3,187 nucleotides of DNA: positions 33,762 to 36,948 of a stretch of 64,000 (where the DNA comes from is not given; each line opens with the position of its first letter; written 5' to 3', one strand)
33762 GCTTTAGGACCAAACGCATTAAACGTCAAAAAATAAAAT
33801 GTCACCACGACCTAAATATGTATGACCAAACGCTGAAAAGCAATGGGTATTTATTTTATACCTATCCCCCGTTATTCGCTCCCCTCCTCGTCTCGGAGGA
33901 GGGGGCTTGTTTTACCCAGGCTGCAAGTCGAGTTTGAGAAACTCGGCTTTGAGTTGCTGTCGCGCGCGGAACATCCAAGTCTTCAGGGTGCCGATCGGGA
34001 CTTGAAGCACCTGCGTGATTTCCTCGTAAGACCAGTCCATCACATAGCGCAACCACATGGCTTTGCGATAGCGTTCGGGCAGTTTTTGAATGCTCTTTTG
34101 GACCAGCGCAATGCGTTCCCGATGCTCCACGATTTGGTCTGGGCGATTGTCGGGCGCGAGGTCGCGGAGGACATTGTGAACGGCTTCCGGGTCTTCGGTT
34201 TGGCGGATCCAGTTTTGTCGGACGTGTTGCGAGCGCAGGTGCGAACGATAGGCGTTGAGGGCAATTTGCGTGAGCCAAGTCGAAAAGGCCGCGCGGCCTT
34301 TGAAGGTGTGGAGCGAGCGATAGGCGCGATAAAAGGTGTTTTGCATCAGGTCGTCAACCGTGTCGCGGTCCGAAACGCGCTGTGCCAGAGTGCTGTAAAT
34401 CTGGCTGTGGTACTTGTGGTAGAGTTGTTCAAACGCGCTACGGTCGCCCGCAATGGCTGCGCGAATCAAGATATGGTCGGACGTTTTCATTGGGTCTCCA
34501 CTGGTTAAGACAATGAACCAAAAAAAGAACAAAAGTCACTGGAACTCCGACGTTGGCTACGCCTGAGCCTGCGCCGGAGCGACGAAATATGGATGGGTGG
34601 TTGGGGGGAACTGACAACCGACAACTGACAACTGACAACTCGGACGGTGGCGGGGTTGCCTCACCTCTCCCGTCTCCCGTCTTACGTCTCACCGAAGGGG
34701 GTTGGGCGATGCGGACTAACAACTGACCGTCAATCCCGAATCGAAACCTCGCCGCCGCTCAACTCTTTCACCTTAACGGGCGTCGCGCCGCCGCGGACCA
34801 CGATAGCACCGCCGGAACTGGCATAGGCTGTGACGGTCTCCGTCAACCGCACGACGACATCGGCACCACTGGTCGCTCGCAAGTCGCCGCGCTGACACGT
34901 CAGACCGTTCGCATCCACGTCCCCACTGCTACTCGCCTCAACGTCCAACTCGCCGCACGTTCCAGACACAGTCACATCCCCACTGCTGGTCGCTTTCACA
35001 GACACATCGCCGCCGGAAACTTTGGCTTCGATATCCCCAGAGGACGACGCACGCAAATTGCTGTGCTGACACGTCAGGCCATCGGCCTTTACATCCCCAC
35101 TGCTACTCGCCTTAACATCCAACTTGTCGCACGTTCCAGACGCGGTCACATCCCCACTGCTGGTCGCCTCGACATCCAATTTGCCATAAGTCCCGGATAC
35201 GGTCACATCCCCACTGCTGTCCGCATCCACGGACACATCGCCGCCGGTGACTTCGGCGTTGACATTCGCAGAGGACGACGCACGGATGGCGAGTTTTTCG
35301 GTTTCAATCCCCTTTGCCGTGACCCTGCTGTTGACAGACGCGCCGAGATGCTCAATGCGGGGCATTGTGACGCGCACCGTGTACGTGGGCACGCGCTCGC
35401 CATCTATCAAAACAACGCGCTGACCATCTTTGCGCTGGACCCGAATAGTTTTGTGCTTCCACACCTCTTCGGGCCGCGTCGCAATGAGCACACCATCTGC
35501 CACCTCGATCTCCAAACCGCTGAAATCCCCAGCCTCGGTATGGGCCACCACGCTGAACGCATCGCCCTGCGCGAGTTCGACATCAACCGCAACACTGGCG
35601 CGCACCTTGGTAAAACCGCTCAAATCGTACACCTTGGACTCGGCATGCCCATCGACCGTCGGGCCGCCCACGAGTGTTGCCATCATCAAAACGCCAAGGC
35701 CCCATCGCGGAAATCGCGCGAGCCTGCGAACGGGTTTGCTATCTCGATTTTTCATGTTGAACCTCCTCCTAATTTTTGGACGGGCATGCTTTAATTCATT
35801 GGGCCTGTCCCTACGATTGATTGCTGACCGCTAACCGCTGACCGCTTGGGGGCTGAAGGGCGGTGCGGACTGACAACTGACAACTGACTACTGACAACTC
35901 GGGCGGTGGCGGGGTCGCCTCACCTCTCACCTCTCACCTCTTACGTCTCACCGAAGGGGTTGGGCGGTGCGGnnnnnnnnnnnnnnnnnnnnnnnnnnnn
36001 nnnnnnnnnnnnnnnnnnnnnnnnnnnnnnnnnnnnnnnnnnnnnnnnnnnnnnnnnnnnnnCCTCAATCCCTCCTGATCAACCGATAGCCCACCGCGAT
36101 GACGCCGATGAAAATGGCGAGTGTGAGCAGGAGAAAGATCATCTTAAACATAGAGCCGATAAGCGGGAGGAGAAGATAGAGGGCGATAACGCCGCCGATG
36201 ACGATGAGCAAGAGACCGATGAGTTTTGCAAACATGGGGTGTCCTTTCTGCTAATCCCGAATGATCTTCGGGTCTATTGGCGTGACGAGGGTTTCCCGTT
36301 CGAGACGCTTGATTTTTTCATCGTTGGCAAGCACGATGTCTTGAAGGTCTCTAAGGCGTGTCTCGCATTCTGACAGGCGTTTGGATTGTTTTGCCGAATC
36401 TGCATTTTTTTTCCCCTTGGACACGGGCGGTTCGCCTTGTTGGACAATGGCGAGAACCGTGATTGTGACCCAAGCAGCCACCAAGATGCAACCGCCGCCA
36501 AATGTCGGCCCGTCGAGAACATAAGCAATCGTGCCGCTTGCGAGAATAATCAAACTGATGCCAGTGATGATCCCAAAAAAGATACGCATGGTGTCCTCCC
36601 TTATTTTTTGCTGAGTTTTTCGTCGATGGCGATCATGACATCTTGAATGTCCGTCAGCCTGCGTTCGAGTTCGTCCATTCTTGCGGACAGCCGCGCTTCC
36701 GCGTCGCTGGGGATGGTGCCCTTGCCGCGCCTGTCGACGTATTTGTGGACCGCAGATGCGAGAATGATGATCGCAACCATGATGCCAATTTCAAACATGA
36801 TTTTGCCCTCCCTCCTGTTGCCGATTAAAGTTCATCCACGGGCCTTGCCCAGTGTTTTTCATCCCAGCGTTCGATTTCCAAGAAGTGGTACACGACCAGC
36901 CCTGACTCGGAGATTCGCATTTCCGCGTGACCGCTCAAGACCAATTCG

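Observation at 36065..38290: psp locus driven by a textbook sigma-54 promoter with a palindromic upstream site; unusual gene content (two PspB-like paralogs, no pspC); candidate activator 9 kb away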

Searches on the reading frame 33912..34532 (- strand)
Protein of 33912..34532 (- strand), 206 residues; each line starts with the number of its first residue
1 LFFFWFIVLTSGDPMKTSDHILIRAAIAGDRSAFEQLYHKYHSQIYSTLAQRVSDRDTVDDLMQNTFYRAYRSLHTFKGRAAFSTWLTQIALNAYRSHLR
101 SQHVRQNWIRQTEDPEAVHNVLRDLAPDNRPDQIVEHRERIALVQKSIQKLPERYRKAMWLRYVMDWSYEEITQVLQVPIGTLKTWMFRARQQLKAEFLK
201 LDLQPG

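Call 3: search_protein_families(library=pfam, proteins=[window:33912-34532:-], max_evalue=0.1)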
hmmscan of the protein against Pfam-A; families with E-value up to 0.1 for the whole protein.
window:33912-34532:- (206 aa): 5 families
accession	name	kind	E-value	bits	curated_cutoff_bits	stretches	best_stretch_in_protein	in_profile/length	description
PF08281.18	Sigma70_r4_2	-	9.9e-16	57.6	25.7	1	143-194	3-54/54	Sigma-70, region 4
PF04542.20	Sigma70_r2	-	6.2e-15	55.2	24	1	37-102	1-68/71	Sigma-70 region 2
PF04545.22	Sigma70_r4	-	2.1e-08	34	24.1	1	148-195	2-49/50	Sigma-70, region 4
PF07638.17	Sigma70_ECF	-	0.021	15.2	21.1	1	23-197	8-182/185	ECF sigma factor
PF12645.13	HTH_16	-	0.038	14.5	22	0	22-50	3-31/65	Helix-turn-helix domain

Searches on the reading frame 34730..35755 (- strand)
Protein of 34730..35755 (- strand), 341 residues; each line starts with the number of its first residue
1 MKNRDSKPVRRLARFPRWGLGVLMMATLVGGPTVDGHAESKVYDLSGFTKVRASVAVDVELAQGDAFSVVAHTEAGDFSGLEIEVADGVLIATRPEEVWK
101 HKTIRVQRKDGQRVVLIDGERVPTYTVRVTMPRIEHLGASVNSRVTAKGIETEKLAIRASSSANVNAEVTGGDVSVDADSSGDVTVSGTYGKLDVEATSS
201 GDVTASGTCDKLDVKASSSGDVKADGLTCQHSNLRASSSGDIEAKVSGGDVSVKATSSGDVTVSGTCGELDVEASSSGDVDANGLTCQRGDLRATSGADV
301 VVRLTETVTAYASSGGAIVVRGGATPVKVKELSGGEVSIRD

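Call 3: search_protein_families(library=pfam, proteins=[window:34730-35755:-], max_evalue=0.1)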
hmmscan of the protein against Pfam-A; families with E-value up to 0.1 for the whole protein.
window:34730-35755:- (341 aa): 5 families
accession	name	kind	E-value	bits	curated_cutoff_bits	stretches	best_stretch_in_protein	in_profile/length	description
PF10988.14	DUF2807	-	5.8e-49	166.7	24.2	3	48-222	2-157/181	Putative auto-transporter adhesin, head GIN domain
PF13349.12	DUF4097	-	1.3e-11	44.8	22.9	2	207-317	75-187/247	Toastrack DUF4097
PF04519.19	Bactofilin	-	0.00034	21.3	27.9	1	200-290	10-90/98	Polymer-forming cytoskeletal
PF06097.16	DUF945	-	0.052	13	26.8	1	126-274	147-293/460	Bacterial protein of unknown function (DUF945)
PF00347.28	Ribosomal_L6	-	0.074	14.3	27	0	172-207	3-38/80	Ribosomal protein L6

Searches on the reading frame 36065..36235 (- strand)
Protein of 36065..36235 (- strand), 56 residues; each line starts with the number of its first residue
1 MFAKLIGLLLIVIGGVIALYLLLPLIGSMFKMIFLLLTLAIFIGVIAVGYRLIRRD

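Call 3: search_protein_families(library=pfam, proteins=[window:36065-36235:-], max_evalue=0.1)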
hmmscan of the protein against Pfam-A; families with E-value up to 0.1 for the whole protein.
window:36065-36235:- (56 aa): 0 families

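Call 37: search_protein_families(library=ncbifam, proteins=[window:36065-36235:-], max_evalue=0.1)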
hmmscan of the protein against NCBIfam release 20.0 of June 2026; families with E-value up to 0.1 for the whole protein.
window:36065-36235:- (56 aa): 0 families

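Call 73: search_protein_families(library=pfam, proteins=[window:36065-36235:-], max_evalue=10)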
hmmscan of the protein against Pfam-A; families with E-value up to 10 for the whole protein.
window:36065-36235:- (56 aa): 5 families
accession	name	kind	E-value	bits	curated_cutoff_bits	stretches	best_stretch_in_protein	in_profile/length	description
PF07291.16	MauE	-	0.42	11.3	27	1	2-52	44-93/128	Methylamine utilisation protein MauE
PF12716.12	Apq12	-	0.87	10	25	1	6-50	5-49/54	Nuclear pore assembly and biogenesis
PF01384.25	PHO4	-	1.1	8.6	33.7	1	4-54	223-268/350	Phosphate transporter family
PF17870.6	Insulin_TMD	-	1.5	9.4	33.4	1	7-32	13-38/47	Insulin receptor trans-membrane segment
PF13567.11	DUF4131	-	7.5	6.7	31.6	1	8-54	5-52/165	Domain of unknown function (DUF4131)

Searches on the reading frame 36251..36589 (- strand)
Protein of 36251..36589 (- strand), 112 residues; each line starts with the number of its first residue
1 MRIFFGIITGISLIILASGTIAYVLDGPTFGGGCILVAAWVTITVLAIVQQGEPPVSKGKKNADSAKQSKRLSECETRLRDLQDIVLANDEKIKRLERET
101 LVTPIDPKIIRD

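Call 3: search_protein_families(library=pfam, proteins=[window:36251-36589:-], max_evalue=0.1)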
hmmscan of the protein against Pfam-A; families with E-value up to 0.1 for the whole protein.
window:36251-36589:- (112 aa): 1 family
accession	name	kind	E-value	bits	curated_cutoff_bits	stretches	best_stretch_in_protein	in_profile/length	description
PF08702.15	Fib_alpha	-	0.095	13.3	29.9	0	65-99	90-124/143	Fibrinogen alpha/beta chain family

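Call 37: search_protein_families(library=ncbifam, proteins=[window:36251-36589:-], max_evalue=0.1)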
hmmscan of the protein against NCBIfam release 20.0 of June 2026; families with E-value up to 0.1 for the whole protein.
window:36251-36589:- (112 aa): 1 family
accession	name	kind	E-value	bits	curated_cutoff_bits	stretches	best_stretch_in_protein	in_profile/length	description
TIGR02978.1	phageshock_pspC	equivalog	0.081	12.8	104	1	30-99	41-106/121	envelope stress response membrane protein PspC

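Call 73: search_protein_families(library=pfam, proteins=[window:36251-36589:-], max_evalue=10)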
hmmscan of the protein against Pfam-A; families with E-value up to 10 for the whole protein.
window:36251-36589:- (112 aa): 1 family
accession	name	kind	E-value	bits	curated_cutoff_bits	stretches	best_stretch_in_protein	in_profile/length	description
PF08702.15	Fib_alpha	-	0.095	13.3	29.9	1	65-99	90-124/143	Fibrinogen alpha/beta chain family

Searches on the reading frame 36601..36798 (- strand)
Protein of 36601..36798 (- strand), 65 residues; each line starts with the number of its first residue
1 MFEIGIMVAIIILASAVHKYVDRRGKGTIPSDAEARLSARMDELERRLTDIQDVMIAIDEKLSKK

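Call 3: search_protein_families(library=pfam, proteins=[window:36601-36798:-], max_evalue=0.1)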
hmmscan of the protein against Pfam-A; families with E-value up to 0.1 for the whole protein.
window:36601-36798:- (65 aa): 1 family
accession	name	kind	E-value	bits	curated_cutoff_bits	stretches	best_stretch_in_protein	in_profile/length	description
PF22852.1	SoxE_N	-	0.03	14.6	27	1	4-20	12-28/48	Sulfocyanin, N-terminal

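Call 37: search_protein_families(library=ncbifam, proteins=[window:36601-36798:-], max_evalue=0.1)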
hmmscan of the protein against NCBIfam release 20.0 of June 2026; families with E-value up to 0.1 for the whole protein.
window:36601-36798:- (65 aa): 0 families

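Call 39: find_homologous_proteins(query=A2, max_evalue=0.01)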
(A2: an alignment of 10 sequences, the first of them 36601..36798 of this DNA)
Query A2 (10 sequences) (65 aa, profile of the alignment): 473 proteins with E <= 0.01 among 4970 candidates; the best 120 are listed.
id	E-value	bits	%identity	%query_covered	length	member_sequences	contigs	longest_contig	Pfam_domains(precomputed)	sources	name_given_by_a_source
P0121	1.2e-34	136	88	100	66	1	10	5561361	-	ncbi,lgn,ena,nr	ncbi:MAG: hypothetical protein OXI94_16375 [Gemmatimonadota bacterium]|nr:hypothetical protein [Gemm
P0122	1.2e-34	136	88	100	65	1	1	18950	-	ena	-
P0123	1.3e-34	136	89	100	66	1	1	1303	-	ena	-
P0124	1.4e-34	136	88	100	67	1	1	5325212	-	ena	-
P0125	1.7e-34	135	88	100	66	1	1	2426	-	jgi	-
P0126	1.8e-34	135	86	100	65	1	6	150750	-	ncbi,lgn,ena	-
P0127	1.9e-34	135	86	100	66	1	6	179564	-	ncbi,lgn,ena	-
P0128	2.0e-34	135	86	100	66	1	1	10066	-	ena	-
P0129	2.6e-34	135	83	100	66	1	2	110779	-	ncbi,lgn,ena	-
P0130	2.6e-34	135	86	100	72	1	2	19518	-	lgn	-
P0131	3.0e-34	135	86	100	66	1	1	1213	-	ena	-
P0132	3.6e-34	134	89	100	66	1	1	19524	-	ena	-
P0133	4.1e-34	134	86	100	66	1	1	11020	-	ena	-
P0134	4.4e-34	134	86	100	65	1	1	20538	-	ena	-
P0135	4.9e-34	134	82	100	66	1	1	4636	-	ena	-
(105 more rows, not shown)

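Call 73: search_protein_families(library=pfam, proteins=[window:36601-36798:-], max_evalue=10)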
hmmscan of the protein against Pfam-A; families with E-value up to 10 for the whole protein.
window:36601-36798:- (65 aa): 1 family
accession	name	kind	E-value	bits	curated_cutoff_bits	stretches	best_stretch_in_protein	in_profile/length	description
PF22852.1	SoxE_N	-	0.03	14.6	27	1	4-20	12-28/48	Sulfocyanin, N-terminal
